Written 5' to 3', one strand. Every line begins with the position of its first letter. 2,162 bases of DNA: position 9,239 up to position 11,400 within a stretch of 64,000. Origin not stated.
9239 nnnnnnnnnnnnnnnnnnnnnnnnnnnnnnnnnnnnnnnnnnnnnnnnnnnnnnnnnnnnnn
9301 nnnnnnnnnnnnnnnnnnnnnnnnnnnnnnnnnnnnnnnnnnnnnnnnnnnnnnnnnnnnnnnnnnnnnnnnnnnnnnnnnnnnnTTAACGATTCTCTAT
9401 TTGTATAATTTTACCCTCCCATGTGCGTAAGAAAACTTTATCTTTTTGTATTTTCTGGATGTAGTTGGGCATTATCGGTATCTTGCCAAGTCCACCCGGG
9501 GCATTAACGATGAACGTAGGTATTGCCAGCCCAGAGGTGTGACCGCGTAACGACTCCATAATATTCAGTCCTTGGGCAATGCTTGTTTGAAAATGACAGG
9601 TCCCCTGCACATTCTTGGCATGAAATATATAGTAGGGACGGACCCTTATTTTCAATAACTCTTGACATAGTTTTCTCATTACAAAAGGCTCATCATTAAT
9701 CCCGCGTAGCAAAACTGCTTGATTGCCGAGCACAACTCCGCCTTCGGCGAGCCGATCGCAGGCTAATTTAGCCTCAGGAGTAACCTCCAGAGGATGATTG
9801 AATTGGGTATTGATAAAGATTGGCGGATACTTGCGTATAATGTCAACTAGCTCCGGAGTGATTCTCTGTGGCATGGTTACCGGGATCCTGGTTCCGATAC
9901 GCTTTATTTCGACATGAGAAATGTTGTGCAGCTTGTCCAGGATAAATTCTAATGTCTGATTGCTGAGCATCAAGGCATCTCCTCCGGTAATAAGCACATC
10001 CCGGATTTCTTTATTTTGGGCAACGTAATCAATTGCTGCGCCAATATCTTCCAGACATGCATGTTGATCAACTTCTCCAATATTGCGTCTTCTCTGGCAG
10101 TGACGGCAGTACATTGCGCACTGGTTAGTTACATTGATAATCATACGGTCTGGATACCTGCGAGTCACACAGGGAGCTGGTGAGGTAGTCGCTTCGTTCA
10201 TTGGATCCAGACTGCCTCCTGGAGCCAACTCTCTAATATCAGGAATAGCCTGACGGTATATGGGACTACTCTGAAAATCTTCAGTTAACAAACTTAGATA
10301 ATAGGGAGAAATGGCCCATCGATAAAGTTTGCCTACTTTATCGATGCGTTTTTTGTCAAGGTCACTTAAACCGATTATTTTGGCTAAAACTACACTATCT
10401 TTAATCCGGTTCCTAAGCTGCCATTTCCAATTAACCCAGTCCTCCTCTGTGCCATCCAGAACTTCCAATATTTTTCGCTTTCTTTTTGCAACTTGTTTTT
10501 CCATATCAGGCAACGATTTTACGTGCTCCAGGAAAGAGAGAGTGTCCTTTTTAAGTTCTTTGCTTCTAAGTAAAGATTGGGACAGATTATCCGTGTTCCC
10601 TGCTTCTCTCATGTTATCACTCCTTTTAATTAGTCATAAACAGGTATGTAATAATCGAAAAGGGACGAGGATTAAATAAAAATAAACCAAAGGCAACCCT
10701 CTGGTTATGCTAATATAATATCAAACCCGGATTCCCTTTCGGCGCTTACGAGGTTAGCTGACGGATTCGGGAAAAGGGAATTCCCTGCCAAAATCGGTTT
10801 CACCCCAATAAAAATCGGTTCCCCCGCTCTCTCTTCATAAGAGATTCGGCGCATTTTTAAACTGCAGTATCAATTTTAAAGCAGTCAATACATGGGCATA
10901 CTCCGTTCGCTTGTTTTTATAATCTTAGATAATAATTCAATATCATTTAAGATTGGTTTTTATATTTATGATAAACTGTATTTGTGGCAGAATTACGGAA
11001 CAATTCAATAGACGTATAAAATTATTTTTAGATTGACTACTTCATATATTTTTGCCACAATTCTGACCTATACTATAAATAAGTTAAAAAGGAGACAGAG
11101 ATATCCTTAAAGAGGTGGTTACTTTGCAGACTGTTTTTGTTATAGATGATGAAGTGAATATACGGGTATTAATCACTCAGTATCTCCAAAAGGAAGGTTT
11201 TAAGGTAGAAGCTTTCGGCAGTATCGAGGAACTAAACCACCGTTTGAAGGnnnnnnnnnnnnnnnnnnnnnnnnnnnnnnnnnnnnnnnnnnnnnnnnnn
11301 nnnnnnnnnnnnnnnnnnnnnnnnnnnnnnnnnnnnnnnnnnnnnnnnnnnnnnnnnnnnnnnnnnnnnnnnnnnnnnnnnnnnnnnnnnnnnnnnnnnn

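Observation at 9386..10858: c-di-AMP riboswitch apparently controlling a glutamate-type 2,3-aminomutase (candidate beta-glutamate osmolyte switch)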

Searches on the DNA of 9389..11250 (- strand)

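Call 15: search_rna_families(source=window, start=10550, end=11250, threshold=evalue, max_evalue=10)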
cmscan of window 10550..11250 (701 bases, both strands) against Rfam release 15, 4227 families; matches with E-value up to 10: 8.
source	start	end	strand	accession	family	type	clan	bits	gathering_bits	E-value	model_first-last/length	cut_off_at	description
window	10729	10861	-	RF00379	c-di-AMP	Cis-reg; riboswitch;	-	90.5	38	7.3e-22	1-134/134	no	c-di-AMP riboswitch aptamer (ydaO/yuaA leader)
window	10980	11101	-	RF02325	TtnuHACA18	Gene; snRNA; snoRNA; HACA-box;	-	18.5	100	4.6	1-130/130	no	Tetrahymena snoRNA TtnuHACA18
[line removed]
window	10794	10858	+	RF02877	NmsRb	Gene; sRNA;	-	16.4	52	7.3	1-91/91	no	Neisseria metabolic switch regulator b (RcoF1/NgncR163)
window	10732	10803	-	RF02937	Clostridiales-2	Gene; sRNA;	-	15.1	58.6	1.2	1-82/82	no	Clostridiales-2 RNA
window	11133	11201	+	RF00911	mir-672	Gene; miRNA;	-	14.6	97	9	1-81/81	no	mir-672 microRNA precursor family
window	10820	10842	-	RF01135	sR24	Gene; snRNA; snoRNA; CD-box;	-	14.2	36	2.7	1-55/55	no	Small nucleolar RNA sR24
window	10713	10852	-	RF01500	Afu_198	Gene; snRNA; snoRNA; CD-box;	-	12.5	40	8.4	1-149/149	no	A. fumigatus snoRNA Afu_198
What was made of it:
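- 10729..10861 (-): c-di-AMP riboswitch aptamer (RF00379, ydaO class). The match was reproduced in call 15.
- Tried and rejected: Searched at E <= 10 and found none (call 15).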

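Call 18: search_rna_families(sources=[L001, L002, L003, L004, L005, L006, L007, L008, L009, L010, L011, L012, L013, L014, L015, L016, L017, L018, L019, L020], threshold=gathering)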
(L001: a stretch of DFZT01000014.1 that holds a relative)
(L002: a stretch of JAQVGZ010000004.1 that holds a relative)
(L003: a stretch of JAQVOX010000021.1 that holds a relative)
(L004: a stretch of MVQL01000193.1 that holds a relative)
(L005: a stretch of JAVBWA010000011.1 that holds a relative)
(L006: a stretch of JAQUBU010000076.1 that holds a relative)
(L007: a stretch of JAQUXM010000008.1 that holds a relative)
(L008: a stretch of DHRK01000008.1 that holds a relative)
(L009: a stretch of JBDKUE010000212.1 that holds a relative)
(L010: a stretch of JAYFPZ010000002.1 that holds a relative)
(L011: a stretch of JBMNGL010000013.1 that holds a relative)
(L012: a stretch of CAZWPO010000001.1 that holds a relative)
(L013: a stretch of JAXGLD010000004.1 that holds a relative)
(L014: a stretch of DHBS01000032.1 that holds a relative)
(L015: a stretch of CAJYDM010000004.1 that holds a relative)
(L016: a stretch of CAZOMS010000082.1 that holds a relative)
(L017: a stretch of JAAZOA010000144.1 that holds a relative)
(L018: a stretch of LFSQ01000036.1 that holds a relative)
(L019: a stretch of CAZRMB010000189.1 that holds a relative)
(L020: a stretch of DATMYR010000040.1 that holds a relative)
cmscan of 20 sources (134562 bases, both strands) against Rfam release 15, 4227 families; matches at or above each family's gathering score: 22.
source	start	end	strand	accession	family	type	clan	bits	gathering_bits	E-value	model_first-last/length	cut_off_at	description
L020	6151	6406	-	RF00230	T-box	Cis-reg; leader;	-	118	93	3.7e-25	1-219/219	no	T-box leader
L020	2487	2623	+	RF00379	c-di-AMP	Cis-reg; riboswitch;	-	105.5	38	9.6e-24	1-134/134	no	c-di-AMP riboswitch aptamer (ydaO/yuaA leader)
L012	2756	2882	+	RF00379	c-di-AMP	Cis-reg; riboswitch;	-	102.1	38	8.5e-23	1-134/134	no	c-di-AMP riboswitch aptamer (ydaO/yuaA leader)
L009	2752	2884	+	RF00379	c-di-AMP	Cis-reg; riboswitch;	-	100.6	38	2.1e-22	1-134/134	no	c-di-AMP riboswitch aptamer (ydaO/yuaA leader)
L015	2764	2893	+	RF00379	c-di-AMP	Cis-reg; riboswitch;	-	99.9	38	3.5e-22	1-134/134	no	c-di-AMP riboswitch aptamer (ydaO/yuaA leader)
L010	2761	2887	+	RF00379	c-di-AMP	Cis-reg; riboswitch;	-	97.1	38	2e-21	1-134/134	no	c-di-AMP riboswitch aptamer (ydaO/yuaA leader)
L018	2762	2892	+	RF00379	c-di-AMP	Cis-reg; riboswitch;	-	96.3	38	3.3e-21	1-134/134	no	c-di-AMP riboswitch aptamer (ydaO/yuaA leader)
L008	2758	2888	+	RF00379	c-di-AMP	Cis-reg; riboswitch;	-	96.2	38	3.7e-21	1-134/134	no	c-di-AMP riboswitch aptamer (ydaO/yuaA leader)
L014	2764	2891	+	RF00379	c-di-AMP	Cis-reg; riboswitch;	-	95.9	38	4.4e-21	1-134/134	no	c-di-AMP riboswitch aptamer (ydaO/yuaA leader)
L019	179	309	+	RF00379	c-di-AMP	Cis-reg; riboswitch;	-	95.9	38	4.3e-21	1-134/134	no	c-di-AMP riboswitch aptamer (ydaO/yuaA leader)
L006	2753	2882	+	RF00379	c-di-AMP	Cis-reg; riboswitch;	-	94.1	38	1.4e-20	1-134/134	no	c-di-AMP riboswitch aptamer (ydaO/yuaA leader)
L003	954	1084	+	RF00379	c-di-AMP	Cis-reg; riboswitch;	-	93.3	38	2.3e-20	1-134/134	no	c-di-AMP riboswitch aptamer (ydaO/yuaA leader)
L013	2754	2879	+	RF00379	c-di-AMP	Cis-reg; riboswitch;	-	93.2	38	2.4e-20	1-134/134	no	c-di-AMP riboswitch aptamer (ydaO/yuaA leader)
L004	1826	1956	+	RF00379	c-di-AMP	Cis-reg; riboswitch;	-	93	38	2.8e-20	1-134/134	no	c-di-AMP riboswitch aptamer (ydaO/yuaA leader)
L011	2755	2884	+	RF00379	c-di-AMP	Cis-reg; riboswitch;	-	92.3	38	4.4e-20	1-134/134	no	c-di-AMP riboswitch aptamer (ydaO/yuaA leader)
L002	2755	2885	+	RF00379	c-di-AMP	Cis-reg; riboswitch;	-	90.7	38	1.2e-19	1-134/134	no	c-di-AMP riboswitch aptamer (ydaO/yuaA leader)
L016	2755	2881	+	RF00379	c-di-AMP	Cis-reg; riboswitch;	-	90.6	38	1.3e-19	1-134/134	no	c-di-AMP riboswitch aptamer (ydaO/yuaA leader)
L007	2752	2882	+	RF00379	c-di-AMP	Cis-reg; riboswitch;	-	90.4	38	1.5e-19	1-134/134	no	c-di-AMP riboswitch aptamer (ydaO/yuaA leader)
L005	2752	2881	+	RF00379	c-di-AMP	Cis-reg; riboswitch;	-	89.3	38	3e-19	1-134/134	no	c-di-AMP riboswitch aptamer (ydaO/yuaA leader)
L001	5888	6044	+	RF00379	c-di-AMP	Cis-reg; riboswitch;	-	85.2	38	4.1e-18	1-134/134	no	c-di-AMP riboswitch aptamer (ydaO/yuaA leader)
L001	2751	2883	+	RF00379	c-di-AMP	Cis-reg; riboswitch;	-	78.3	38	3.5e-16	1-134/134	no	c-di-AMP riboswitch aptamer (ydaO/yuaA leader)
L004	1429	1543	-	RF01055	Molybdenum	Cis-reg; riboswitch;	-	42.7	36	1.6e-06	1-135/135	no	Molybdenum/Tungsten riboswitch aptamer (Moco RNA motif)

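Call 19: search_rna_families(sources=[L021, L022, L023, L024, L025, L026, L027, L028, L029, L030, L031, L032, L033, L034, L035, L036, L037, L038, L039, L040], threshold=gathering)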
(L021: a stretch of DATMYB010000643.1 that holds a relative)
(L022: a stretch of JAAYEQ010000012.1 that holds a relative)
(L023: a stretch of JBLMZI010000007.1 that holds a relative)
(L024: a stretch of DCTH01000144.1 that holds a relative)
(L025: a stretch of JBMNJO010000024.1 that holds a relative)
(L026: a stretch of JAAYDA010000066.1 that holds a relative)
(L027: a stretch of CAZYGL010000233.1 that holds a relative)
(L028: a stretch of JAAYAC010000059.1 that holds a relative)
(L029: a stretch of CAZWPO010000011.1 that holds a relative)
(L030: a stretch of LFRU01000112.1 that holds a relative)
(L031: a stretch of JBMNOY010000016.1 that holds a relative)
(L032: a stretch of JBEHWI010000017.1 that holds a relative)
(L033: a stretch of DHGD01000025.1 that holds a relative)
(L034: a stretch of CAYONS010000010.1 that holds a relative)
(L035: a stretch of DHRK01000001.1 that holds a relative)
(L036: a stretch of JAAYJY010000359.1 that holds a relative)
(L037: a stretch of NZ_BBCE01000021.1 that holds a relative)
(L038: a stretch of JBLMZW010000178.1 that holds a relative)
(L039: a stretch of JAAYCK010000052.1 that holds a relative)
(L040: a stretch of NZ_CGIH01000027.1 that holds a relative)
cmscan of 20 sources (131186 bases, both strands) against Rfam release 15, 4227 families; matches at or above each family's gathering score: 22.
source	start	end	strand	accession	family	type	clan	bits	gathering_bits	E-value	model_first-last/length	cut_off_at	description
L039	4394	4596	+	RF00230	T-box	Cis-reg; leader;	-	118.5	93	2.7e-25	1-219/219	no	T-box leader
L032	1941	2199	-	RF00230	T-box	Cis-reg; leader;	-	116.8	93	7.1e-25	1-219/219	no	T-box leader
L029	632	888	-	RF00230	T-box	Cis-reg; leader;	-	114.1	93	3.6e-24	1-219/219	no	T-box leader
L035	2077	2335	-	RF00230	T-box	Cis-reg; leader;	-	113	93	6.9e-24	1-219/219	no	T-box leader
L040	2746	2872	+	RF00379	c-di-AMP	Cis-reg; riboswitch;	-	112.9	38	8e-26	1-134/134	no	c-di-AMP riboswitch aptamer (ydaO/yuaA leader)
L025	2713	2846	+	RF00379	c-di-AMP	Cis-reg; riboswitch;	-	106.9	38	3.8e-24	1-134/134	no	c-di-AMP riboswitch aptamer (ydaO/yuaA leader)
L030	2713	2845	+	RF00379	c-di-AMP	Cis-reg; riboswitch;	-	105.3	38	1.1e-23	1-134/134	no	c-di-AMP riboswitch aptamer (ydaO/yuaA leader)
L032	2736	2870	+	RF00379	c-di-AMP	Cis-reg; riboswitch;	-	105.1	38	1.2e-23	1-134/134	no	c-di-AMP riboswitch aptamer (ydaO/yuaA leader)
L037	2718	2853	+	RF00379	c-di-AMP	Cis-reg; riboswitch;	-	105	38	1.3e-23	1-134/134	no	c-di-AMP riboswitch aptamer (ydaO/yuaA leader)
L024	1163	1299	+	RF00379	c-di-AMP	Cis-reg; riboswitch;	-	104.2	38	2.1e-23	1-134/134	no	c-di-AMP riboswitch aptamer (ydaO/yuaA leader)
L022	2644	2777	+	RF00379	c-di-AMP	Cis-reg; riboswitch;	-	103.4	38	3.5e-23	1-134/134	no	c-di-AMP riboswitch aptamer (ydaO/yuaA leader)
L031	2750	2881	+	RF00379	c-di-AMP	Cis-reg; riboswitch;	-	102.9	38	4.9e-23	1-134/134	no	c-di-AMP riboswitch aptamer (ydaO/yuaA leader)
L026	2685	2819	+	RF00379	c-di-AMP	Cis-reg; riboswitch;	-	102.6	38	5.9e-23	1-134/134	no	c-di-AMP riboswitch aptamer (ydaO/yuaA leader)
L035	2737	2869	+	RF00379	c-di-AMP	Cis-reg; riboswitch;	-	99.8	38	3.5e-22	1-134/134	no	c-di-AMP riboswitch aptamer (ydaO/yuaA leader)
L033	2760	2892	+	RF00379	c-di-AMP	Cis-reg; riboswitch;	-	97.9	38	1.2e-21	1-134/134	no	c-di-AMP riboswitch aptamer (ydaO/yuaA leader)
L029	2746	2882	+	RF00379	c-di-AMP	Cis-reg; riboswitch;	-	96.5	38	2.9e-21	1-134/134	no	c-di-AMP riboswitch aptamer (ydaO/yuaA leader)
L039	2773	2902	+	RF00379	c-di-AMP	Cis-reg; riboswitch;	-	96.1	38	3.9e-21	1-134/134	no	c-di-AMP riboswitch aptamer (ydaO/yuaA leader)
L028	2502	2720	+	RF00379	c-di-AMP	Cis-reg; riboswitch;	-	92.4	38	4.2e-20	1-134/134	no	c-di-AMP riboswitch aptamer (ydaO/yuaA leader)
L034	2476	2664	+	RF00379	c-di-AMP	Cis-reg; riboswitch;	-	92.4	38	4.1e-20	1-134/134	no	c-di-AMP riboswitch aptamer (ydaO/yuaA leader)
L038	2687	2819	+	RF00379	c-di-AMP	Cis-reg; riboswitch;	-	91.3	38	8.4e-20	1-134/134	no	c-di-AMP riboswitch aptamer (ydaO/yuaA leader)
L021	324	453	+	RF00379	c-di-AMP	Cis-reg; riboswitch;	-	83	38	1.6e-17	1-134/134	no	c-di-AMP riboswitch aptamer (ydaO/yuaA leader)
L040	1864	1937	+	RF00005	tRNA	Gene; tRNA;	CL00001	70.1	29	6.2e-13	1-71/71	no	tRNA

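Call 20: search_rna_families(sources=[L041, L042, L043, L044, L045, L046, L047, L048, L049, L050, L051, L052, L053, L054, L055, L056, L057, L058, L059, L060], threshold=gathering)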
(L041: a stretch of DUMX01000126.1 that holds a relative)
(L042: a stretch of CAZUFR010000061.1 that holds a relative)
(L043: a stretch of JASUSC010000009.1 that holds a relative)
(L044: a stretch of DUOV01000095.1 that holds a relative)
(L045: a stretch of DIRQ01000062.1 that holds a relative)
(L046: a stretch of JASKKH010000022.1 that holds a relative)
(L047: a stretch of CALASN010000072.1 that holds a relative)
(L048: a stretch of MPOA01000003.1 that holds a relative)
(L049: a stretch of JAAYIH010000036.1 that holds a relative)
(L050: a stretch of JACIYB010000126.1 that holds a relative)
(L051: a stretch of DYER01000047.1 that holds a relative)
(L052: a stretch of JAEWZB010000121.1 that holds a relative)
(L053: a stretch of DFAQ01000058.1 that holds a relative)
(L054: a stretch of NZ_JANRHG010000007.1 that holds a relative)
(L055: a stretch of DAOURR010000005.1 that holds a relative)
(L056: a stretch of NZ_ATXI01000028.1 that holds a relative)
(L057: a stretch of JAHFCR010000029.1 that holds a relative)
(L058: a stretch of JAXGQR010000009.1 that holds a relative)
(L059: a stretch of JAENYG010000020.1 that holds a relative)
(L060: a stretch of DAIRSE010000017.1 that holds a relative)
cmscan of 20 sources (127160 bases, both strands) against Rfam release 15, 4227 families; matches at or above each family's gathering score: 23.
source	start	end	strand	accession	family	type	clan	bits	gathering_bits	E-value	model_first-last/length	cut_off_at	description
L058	2640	2771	+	RF00379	c-di-AMP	Cis-reg; riboswitch;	-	110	38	4.9e-25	1-134/134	no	c-di-AMP riboswitch aptamer (ydaO/yuaA leader)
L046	1235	1365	+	RF00379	c-di-AMP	Cis-reg; riboswitch;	-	108.8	38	1e-24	1-134/134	no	c-di-AMP riboswitch aptamer (ydaO/yuaA leader)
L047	128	256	+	RF00379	c-di-AMP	Cis-reg; riboswitch;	-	103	38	4.3e-23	1-134/134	no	c-di-AMP riboswitch aptamer (ydaO/yuaA leader)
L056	545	680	+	RF00379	c-di-AMP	Cis-reg; riboswitch;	-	101.5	38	1.1e-22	1-134/134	no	c-di-AMP riboswitch aptamer (ydaO/yuaA leader)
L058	2136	2402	-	RF00230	T-box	Cis-reg; leader;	-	101.5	93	6.3e-21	1-219/219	no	T-box leader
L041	2823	2958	+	RF00379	c-di-AMP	Cis-reg; riboswitch;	-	100.8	38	1.8e-22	1-134/134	no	c-di-AMP riboswitch aptamer (ydaO/yuaA leader)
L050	2108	2243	+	RF00379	c-di-AMP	Cis-reg; riboswitch;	-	100.5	38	2.1e-22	1-134/134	no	c-di-AMP riboswitch aptamer (ydaO/yuaA leader)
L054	2713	2866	+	RF00379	c-di-AMP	Cis-reg; riboswitch;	-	99.9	38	3.3e-22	1-134/134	no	c-di-AMP riboswitch aptamer (ydaO/yuaA leader)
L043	2642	2793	+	RF00379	c-di-AMP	Cis-reg; riboswitch;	-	99.1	38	5.3e-22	1-134/134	no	c-di-AMP riboswitch aptamer (ydaO/yuaA leader)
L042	2813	2949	+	RF00379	c-di-AMP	Cis-reg; riboswitch;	-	99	38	5.8e-22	1-134/134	no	c-di-AMP riboswitch aptamer (ydaO/yuaA leader)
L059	2555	2692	+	RF00379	c-di-AMP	Cis-reg; riboswitch;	-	99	38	5.6e-22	1-134/134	no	c-di-AMP riboswitch aptamer (ydaO/yuaA leader)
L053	2700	2857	+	RF00379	c-di-AMP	Cis-reg; riboswitch;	-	96.8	38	2.4e-21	1-134/134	no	c-di-AMP riboswitch aptamer (ydaO/yuaA leader)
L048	2699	2842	+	RF00379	c-di-AMP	Cis-reg; riboswitch;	-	96.6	38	2.6e-21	1-134/134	no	c-di-AMP riboswitch aptamer (ydaO/yuaA leader)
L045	2273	2405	+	RF00379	c-di-AMP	Cis-reg; riboswitch;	-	96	38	3.9e-21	1-134/134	no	c-di-AMP riboswitch aptamer (ydaO/yuaA leader)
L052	2790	2916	+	RF00379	c-di-AMP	Cis-reg; riboswitch;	-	96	38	3.9e-21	1-134/134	no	c-di-AMP riboswitch aptamer (ydaO/yuaA leader)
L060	2697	2835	+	RF00379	c-di-AMP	Cis-reg; riboswitch;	-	92.3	38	4.1e-20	1-134/134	no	c-di-AMP riboswitch aptamer (ydaO/yuaA leader)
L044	2600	2810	+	RF00379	c-di-AMP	Cis-reg; riboswitch;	-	90.1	38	1.7e-19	1-134/134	no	c-di-AMP riboswitch aptamer (ydaO/yuaA leader)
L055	279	515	-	RF00379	c-di-AMP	Cis-reg; riboswitch;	-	89.7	38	2.2e-19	1-134/134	no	c-di-AMP riboswitch aptamer (ydaO/yuaA leader)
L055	2581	2818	+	RF00379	c-di-AMP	Cis-reg; riboswitch;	-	86.8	38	1.4e-18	1-134/134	no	c-di-AMP riboswitch aptamer (ydaO/yuaA leader)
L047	3879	3951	-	RF00005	tRNA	Gene; tRNA;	CL00001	70.9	29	3.6e-13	1-71/71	no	tRNA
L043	5355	5427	+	RF00005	tRNA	Gene; tRNA;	CL00001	66.6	29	5.4e-12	1-71/71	no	tRNA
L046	163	235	+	RF00005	tRNA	Gene; tRNA;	CL00001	64.9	29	1.6e-11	1-71/71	no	tRNA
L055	2417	2477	+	RF03071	Sodium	Cis-reg; riboswitch;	-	46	40.5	4.9e-06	1-55/55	no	Na+ riboswitch aptamer (DUF1646)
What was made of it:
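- L055 has a Na+ riboswitch in tandem (call 20).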

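Call 21: search_rna_families(sources=[L061, L062, L063, L064, L065, L066, L067, L068, L069, L070, L071, L072, L073, L074, L075, L076, L077, L078, L079, L080], threshold=gathering)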
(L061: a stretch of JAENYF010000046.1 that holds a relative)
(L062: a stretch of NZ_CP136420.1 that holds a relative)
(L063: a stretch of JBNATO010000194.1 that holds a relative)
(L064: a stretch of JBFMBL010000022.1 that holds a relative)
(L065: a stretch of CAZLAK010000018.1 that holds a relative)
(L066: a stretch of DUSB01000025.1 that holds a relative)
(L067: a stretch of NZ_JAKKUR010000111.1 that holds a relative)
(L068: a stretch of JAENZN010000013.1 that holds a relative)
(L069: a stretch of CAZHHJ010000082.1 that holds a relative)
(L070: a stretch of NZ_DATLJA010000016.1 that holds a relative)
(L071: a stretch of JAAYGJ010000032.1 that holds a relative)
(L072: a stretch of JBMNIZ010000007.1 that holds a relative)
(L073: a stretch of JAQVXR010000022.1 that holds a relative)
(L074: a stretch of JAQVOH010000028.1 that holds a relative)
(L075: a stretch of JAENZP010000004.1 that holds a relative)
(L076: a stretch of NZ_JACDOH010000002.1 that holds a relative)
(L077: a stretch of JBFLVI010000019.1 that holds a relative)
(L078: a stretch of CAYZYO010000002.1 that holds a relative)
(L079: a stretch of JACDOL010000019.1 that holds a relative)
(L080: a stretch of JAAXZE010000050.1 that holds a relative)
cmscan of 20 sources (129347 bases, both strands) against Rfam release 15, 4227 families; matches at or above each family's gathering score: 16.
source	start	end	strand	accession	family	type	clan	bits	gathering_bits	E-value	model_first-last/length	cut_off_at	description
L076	2731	2864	+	RF00379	c-di-AMP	Cis-reg; riboswitch;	-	104.9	38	1.3e-23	1-134/134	no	c-di-AMP riboswitch aptamer (ydaO/yuaA leader)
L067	2372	2509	+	RF00379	c-di-AMP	Cis-reg; riboswitch;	-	102.8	38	5e-23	1-134/134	no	c-di-AMP riboswitch aptamer (ydaO/yuaA leader)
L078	2757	2888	+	RF00379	c-di-AMP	Cis-reg; riboswitch;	-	101.8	38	9.5e-23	1-134/134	no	c-di-AMP riboswitch aptamer (ydaO/yuaA leader)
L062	2663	2857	+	RF00379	c-di-AMP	Cis-reg; riboswitch;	-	99.1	38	5.3e-22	1-134/134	no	c-di-AMP riboswitch aptamer (ydaO/yuaA leader)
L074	2715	2872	+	RF00379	c-di-AMP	Cis-reg; riboswitch;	-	99.1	38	5.4e-22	1-134/134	no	c-di-AMP riboswitch aptamer (ydaO/yuaA leader)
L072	2602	2741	+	RF00379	c-di-AMP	Cis-reg; riboswitch;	-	98.5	38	8.2e-22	1-134/134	no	c-di-AMP riboswitch aptamer (ydaO/yuaA leader)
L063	2457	2661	+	RF00379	c-di-AMP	Cis-reg; riboswitch;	-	97.8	38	1.2e-21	1-134/134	no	c-di-AMP riboswitch aptamer (ydaO/yuaA leader)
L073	2707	2850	+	RF00379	c-di-AMP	Cis-reg; riboswitch;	-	97.6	38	1.4e-21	1-134/134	no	c-di-AMP riboswitch aptamer (ydaO/yuaA leader)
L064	2670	2856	+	RF00379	c-di-AMP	Cis-reg; riboswitch;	-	96.2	38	3.6e-21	1-134/134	no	c-di-AMP riboswitch aptamer (ydaO/yuaA leader)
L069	1700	1837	+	RF00379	c-di-AMP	Cis-reg; riboswitch;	-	95.9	38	4.2e-21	1-134/134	no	c-di-AMP riboswitch aptamer (ydaO/yuaA leader)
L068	2561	2698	+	RF00379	c-di-AMP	Cis-reg; riboswitch;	-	94.6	38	9.5e-21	1-134/134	no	c-di-AMP riboswitch aptamer (ydaO/yuaA leader)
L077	2615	2837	+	RF00379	c-di-AMP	Cis-reg; riboswitch;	-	94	38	1.5e-20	1-134/134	no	c-di-AMP riboswitch aptamer (ydaO/yuaA leader)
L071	3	197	+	RF00379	c-di-AMP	Cis-reg; riboswitch;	-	91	38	9.9e-20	7-134/134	no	c-di-AMP riboswitch aptamer (ydaO/yuaA leader)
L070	2749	2872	+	RF00379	c-di-AMP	Cis-reg; riboswitch;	-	75.1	38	2.7e-15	1-134/134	no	c-di-AMP riboswitch aptamer (ydaO/yuaA leader)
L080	2084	2156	-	RF00005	tRNA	Gene; tRNA;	CL00001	68.1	29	2.2e-12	1-71/71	no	tRNA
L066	1591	1672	-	RF00005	tRNA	Gene; tRNA;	CL00001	56.4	29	3.4e-09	1-71/71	no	tRNA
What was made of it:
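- RF00379 is present in 67 of 76 informative eam loci (calls 18-21).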

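Call 65: search_rna_families(source=L005, start=2250, end=2760, threshold=evalue, max_evalue=1, show_alignments=2)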
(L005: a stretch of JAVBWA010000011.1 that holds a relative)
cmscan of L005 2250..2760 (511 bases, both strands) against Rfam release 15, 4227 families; matches with E-value up to 1: 0.
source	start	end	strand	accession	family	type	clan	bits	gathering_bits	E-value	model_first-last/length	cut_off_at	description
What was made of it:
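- Tried and rejected: No Rfam match (call 65).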
